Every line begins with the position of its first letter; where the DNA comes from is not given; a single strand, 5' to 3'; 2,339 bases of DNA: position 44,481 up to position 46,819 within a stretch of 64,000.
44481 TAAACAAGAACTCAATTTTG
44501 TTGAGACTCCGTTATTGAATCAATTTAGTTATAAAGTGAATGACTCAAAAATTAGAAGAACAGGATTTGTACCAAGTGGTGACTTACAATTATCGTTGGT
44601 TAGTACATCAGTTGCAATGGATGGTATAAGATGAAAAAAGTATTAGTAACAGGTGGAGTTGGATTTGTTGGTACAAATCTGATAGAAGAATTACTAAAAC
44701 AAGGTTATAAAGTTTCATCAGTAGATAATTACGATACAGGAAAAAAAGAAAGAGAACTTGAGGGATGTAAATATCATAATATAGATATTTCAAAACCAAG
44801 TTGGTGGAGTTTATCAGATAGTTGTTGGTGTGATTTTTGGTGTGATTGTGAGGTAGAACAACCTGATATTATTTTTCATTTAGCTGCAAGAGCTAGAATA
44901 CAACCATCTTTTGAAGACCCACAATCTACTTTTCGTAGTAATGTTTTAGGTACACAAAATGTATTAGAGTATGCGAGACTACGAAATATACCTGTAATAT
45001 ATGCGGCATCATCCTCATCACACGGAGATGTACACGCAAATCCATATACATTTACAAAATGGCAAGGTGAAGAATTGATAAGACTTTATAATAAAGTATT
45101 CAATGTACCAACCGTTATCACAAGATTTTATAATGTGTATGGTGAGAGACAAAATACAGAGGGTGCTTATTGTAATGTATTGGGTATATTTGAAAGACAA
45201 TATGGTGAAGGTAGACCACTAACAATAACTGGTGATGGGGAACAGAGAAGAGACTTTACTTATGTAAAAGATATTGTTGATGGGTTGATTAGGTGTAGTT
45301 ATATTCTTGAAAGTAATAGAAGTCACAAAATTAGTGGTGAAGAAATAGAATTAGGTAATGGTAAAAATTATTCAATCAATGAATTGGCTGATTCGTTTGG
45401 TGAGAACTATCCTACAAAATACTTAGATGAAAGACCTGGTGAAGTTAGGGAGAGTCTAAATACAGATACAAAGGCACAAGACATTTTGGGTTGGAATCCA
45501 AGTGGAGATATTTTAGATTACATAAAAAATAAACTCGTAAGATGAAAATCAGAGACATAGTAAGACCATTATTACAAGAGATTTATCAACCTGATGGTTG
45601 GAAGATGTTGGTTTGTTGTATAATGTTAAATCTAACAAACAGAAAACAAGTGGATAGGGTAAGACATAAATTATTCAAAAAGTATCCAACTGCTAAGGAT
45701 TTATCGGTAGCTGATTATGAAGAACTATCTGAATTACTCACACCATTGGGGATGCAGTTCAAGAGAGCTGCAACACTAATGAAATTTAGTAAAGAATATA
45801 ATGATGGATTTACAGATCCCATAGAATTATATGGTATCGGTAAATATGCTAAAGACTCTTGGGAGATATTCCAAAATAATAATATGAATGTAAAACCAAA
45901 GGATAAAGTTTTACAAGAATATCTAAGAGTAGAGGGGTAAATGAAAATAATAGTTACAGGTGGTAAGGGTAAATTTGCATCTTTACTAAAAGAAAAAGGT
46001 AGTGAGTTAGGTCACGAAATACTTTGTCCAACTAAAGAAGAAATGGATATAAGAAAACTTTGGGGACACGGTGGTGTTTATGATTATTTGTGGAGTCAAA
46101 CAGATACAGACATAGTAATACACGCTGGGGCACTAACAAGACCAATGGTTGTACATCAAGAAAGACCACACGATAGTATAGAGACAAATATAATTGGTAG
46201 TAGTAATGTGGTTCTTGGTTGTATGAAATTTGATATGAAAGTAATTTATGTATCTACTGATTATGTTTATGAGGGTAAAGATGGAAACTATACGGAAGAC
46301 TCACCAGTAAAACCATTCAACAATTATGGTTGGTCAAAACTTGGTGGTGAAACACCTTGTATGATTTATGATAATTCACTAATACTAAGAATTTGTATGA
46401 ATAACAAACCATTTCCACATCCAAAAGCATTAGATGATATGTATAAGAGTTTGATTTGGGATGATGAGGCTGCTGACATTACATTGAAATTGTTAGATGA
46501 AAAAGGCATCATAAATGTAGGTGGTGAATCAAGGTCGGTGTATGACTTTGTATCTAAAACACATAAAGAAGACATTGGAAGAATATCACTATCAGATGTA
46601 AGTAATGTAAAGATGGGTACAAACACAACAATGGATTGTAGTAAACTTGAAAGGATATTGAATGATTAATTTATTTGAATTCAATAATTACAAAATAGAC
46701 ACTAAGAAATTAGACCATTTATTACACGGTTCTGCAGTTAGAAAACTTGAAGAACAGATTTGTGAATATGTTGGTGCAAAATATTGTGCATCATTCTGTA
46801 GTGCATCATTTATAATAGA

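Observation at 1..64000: Conditional purge of restriction sites: CTAG, CATG and GATC survive almost only in one flanking context, pointing to blanket short-motif methylation as a shield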

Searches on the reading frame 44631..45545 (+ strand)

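Call 41: search_protein_families(library=pfam, proteins=[window:44631-45545:+], max_evalue=0.001)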
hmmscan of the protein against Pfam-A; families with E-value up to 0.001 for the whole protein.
window:44631-45545:+ (304 aa): 6 families
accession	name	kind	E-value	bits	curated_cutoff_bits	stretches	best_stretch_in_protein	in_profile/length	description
PF01370.27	Epimerase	-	1.7e-43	149.2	20.9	1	4-221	1-223/240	NAD dependent epimerase/dehydratase family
PF16363.11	GDP_Man_Dehyd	-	3.2e-37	129.2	27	1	5-297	1-328/332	GDP-mannose 4,6 dehydratase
PF07993.18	NAD_binding_4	-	3.6e-16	59.5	20.1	2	132-177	170-215/258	Male sterility protein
PF01073.25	3Beta_HSD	-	9.1e-15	54.9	22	1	5-237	1-244/280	3-beta hydroxysteroid dehydrogenase/isomerase family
PF02719.21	Polysacc_synt_2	-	2e-12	47.3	20.2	1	4-256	1-243/293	Polysaccharide biosynthesis protein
PF04321.23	RmlD_sub_bind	-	4.2e-11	42.9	27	1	3-222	2-196/287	RmlD substrate binding domain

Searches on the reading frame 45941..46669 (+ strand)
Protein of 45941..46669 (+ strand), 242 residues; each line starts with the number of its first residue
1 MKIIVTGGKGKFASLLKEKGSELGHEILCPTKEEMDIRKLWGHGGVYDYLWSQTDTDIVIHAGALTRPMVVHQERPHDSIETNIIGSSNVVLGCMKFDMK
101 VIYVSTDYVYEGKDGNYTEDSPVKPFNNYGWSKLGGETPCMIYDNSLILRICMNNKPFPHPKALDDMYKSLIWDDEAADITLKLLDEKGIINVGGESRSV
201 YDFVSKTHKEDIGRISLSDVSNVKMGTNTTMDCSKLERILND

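Call 41: search_protein_families(library=pfam, proteins=[window:45941-46669:+], max_evalue=0.001)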
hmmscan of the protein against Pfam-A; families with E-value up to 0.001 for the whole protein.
window:45941-46669:+ (242 aa): 5 families
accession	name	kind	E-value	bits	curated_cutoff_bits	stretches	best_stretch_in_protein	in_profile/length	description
PF04321.23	RmlD_sub_bind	-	8.8e-24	84.5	27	1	1-151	1-148/287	RmlD substrate binding domain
PF01370.27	Epimerase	-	1.5e-12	47.9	20.9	1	3-146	1-159/240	NAD dependent epimerase/dehydratase family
PF16363.11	GDP_Man_Dehyd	-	1.4e-07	31.7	27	1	51-154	71-178/332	GDP-mannose 4,6 dehydratase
PF02719.21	Polysacc_synt_2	-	9.1e-07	28.8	20.2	1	51-137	73-146/293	Polysaccharide biosynthesis protein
PF07993.18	NAD_binding_4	-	1.4e-05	24.8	20.1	1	53-120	86-151/258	Male sterility protein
